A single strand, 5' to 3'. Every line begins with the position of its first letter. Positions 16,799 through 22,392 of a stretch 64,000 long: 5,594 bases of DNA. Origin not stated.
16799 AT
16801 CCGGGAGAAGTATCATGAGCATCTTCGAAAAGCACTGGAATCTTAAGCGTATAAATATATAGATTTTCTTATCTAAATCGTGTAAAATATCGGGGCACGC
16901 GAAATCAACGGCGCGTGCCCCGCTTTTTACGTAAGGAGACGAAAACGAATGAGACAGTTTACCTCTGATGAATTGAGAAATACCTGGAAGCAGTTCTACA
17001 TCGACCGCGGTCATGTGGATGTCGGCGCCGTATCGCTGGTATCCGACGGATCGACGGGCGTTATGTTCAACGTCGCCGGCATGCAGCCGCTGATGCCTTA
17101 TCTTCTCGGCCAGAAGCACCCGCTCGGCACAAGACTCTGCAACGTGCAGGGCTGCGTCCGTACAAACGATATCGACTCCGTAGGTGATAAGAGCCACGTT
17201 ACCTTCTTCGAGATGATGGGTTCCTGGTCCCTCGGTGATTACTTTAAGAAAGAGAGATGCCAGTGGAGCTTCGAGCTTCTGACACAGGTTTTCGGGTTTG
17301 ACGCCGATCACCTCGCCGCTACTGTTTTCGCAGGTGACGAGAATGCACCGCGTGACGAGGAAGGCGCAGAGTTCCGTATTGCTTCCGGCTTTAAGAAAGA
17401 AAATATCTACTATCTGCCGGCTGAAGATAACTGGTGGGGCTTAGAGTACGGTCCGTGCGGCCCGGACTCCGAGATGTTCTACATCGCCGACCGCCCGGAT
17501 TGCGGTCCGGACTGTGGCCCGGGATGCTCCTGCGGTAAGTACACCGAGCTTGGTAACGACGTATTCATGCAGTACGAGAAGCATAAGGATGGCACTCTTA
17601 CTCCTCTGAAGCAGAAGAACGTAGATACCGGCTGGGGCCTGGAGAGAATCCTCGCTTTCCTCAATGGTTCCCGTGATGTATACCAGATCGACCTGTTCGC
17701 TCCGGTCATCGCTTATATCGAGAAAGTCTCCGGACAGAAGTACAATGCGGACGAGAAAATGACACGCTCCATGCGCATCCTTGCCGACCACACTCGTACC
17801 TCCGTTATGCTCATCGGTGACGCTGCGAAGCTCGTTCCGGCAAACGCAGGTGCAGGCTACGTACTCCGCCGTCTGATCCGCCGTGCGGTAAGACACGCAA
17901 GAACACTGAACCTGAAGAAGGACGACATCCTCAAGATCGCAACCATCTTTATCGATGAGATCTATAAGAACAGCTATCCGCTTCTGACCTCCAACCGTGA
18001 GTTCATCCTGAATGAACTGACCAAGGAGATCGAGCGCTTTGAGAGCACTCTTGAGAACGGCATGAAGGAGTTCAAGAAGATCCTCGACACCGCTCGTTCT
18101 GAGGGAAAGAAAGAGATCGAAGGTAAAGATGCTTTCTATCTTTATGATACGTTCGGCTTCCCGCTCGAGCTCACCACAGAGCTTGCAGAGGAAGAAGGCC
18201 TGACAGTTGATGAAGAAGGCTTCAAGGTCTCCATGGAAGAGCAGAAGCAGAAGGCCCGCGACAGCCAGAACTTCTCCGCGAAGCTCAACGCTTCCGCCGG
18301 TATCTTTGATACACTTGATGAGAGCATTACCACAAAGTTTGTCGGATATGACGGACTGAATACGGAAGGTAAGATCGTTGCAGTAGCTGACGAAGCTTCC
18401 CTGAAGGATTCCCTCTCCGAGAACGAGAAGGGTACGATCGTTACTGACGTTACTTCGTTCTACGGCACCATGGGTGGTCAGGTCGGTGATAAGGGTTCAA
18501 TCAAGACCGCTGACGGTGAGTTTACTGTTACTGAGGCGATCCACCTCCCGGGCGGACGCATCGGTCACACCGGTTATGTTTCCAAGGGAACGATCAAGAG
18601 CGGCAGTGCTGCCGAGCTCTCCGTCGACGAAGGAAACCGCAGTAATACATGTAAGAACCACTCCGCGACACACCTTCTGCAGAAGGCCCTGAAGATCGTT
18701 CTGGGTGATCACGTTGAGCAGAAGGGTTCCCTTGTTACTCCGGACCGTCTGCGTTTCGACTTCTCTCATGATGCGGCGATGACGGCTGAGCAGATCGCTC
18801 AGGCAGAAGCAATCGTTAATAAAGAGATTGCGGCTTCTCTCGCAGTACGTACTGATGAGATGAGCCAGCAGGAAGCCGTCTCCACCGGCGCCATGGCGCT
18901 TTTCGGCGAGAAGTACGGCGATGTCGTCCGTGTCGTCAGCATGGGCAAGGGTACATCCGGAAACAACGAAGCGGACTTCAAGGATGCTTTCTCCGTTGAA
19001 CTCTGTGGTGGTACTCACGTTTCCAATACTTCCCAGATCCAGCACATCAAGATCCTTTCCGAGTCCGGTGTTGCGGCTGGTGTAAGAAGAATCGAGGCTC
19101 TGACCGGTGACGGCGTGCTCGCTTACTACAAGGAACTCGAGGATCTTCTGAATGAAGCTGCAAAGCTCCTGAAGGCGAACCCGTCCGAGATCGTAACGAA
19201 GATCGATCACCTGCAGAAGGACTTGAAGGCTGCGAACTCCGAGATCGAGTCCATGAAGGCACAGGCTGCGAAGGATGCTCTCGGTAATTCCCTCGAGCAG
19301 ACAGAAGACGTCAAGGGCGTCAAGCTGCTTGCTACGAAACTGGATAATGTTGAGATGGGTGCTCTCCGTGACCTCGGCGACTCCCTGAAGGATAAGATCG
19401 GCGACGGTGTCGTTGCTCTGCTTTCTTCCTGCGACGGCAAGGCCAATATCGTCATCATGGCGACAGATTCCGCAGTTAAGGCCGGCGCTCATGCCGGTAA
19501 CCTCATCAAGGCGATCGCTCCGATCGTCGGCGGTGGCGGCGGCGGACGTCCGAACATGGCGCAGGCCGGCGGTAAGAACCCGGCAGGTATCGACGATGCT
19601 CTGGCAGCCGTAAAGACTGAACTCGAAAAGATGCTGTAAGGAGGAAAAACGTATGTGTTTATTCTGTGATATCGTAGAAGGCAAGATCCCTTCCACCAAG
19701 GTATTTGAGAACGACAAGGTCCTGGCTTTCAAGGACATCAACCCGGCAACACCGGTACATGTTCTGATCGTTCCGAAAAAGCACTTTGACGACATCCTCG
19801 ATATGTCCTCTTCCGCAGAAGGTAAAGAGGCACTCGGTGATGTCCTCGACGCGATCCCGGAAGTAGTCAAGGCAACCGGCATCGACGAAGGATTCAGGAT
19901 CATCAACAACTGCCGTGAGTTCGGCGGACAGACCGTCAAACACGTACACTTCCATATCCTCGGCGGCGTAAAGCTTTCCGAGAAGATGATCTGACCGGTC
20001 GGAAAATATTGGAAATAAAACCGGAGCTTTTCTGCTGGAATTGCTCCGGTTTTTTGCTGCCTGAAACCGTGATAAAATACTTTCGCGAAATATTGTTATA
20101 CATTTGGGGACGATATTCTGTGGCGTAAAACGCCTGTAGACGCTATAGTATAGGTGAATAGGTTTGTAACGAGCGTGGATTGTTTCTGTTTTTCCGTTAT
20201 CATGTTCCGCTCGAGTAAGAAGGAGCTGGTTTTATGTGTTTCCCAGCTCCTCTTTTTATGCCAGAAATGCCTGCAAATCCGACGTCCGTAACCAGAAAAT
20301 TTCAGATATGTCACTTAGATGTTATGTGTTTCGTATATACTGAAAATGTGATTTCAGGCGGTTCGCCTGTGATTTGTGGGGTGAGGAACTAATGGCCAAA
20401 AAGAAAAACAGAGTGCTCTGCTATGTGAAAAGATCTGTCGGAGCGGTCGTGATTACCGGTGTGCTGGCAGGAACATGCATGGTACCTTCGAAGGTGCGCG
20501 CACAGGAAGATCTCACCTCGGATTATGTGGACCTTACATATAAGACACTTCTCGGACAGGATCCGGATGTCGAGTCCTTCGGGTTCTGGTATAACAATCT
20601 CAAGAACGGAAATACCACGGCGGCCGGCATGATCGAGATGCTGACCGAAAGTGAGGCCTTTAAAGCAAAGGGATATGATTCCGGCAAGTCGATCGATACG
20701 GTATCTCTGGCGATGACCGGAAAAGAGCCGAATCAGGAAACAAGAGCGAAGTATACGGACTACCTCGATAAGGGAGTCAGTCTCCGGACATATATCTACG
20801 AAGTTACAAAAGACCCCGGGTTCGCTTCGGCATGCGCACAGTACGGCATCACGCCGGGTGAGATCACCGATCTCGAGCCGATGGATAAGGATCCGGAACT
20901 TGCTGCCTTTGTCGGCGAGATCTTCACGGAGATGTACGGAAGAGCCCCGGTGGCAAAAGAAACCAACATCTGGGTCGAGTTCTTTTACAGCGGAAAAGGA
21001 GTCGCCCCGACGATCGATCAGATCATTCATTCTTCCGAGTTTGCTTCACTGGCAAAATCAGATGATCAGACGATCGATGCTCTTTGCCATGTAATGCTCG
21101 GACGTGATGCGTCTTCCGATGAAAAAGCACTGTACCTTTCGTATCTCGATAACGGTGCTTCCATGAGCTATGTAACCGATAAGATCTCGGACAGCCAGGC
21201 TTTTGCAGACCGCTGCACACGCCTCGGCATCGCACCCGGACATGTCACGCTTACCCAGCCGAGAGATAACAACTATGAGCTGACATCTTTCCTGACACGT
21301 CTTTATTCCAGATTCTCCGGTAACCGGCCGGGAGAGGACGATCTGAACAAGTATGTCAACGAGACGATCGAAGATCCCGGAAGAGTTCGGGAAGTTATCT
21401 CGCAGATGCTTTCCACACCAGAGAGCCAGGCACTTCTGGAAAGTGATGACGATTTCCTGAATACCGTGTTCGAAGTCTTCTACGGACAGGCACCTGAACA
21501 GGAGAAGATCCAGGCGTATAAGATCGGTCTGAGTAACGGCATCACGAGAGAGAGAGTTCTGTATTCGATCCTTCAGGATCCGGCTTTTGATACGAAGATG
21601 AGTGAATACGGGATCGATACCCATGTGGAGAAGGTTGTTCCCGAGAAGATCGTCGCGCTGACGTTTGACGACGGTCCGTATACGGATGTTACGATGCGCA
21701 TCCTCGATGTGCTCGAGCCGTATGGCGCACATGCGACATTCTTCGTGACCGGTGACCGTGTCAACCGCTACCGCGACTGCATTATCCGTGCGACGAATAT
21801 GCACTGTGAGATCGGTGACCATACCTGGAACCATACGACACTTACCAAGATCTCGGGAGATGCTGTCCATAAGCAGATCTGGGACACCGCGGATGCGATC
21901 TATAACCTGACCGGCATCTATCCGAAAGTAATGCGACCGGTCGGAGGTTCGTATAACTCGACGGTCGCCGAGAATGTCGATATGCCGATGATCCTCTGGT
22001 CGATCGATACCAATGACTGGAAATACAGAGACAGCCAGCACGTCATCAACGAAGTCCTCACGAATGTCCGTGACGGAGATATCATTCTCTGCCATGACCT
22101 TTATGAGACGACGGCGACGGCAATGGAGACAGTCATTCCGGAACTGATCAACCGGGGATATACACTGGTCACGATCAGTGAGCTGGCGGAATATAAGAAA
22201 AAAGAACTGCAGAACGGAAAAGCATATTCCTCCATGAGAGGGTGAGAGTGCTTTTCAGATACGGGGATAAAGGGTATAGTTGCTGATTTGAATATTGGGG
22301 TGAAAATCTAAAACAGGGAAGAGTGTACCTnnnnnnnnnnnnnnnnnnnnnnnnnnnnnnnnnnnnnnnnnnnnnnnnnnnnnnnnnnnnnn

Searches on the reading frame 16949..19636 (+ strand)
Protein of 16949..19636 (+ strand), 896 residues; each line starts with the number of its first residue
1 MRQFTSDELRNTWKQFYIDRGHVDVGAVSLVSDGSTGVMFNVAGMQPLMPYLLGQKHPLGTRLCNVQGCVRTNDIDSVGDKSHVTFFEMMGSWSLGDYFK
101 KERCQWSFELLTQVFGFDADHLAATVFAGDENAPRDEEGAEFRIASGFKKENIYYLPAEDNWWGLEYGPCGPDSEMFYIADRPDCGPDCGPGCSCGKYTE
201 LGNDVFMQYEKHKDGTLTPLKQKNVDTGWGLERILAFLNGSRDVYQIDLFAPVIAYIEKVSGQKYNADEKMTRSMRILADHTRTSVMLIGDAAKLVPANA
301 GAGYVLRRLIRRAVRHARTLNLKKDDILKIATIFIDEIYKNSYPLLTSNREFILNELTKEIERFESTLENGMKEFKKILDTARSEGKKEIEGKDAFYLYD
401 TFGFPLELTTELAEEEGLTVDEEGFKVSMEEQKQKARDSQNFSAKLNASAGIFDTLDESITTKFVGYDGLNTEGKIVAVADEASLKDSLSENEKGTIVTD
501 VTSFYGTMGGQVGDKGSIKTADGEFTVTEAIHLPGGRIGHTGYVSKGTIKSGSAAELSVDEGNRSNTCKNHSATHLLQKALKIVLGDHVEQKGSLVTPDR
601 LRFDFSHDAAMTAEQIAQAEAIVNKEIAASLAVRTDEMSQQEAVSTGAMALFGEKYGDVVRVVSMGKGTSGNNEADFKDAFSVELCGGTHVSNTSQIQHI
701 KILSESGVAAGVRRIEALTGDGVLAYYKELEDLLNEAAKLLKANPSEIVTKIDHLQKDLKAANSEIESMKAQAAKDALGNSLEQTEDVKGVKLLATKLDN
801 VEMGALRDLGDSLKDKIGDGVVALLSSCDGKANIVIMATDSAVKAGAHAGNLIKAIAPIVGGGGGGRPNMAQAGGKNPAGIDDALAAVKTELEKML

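Call 56: search_protein_families(library=pfam, proteins=[window:16949-19636:+], max_evalue=0.00001)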
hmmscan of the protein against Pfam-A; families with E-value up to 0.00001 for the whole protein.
window:16949-19636:+ (896 aa): 3 families
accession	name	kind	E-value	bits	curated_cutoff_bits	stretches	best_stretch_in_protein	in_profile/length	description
PF01411.24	tRNA-synt_2c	-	2.9e-143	478.8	30.3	1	8-561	1-550/552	tRNA synthetases class II (A)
PF07973.19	tRNA_SAD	-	1.3e-18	67.2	24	1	660-716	1-44/44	Threonyl and Alanyl tRNA synthetase second additional domain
PF02272.25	DHHA1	-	1.2e-15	58.2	25.9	1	791-893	2-101/102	DHHA1 domain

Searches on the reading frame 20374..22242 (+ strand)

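Call 56: search_protein_families(library=pfam, proteins=[window:20374-22242:+], max_evalue=0.00001)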
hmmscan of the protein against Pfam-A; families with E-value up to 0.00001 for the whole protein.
window:20374-22242:+ (623 aa): 3 families
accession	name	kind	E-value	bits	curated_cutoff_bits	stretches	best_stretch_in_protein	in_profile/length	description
PF01522.26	Polysacc_deac_1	-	1.3e-29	103.1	23.1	1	422-533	4-114/124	Polysaccharide deacetylase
PF13946.11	DUF4214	-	7.5e-20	71.2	23.2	0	48-99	20-71/72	Domain of unknown function (DUF4214)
PF00427.26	PBS_linker_poly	-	1.5e-06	28.7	28.7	0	49-121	7-84/126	Phycobilisome Linker polypeptide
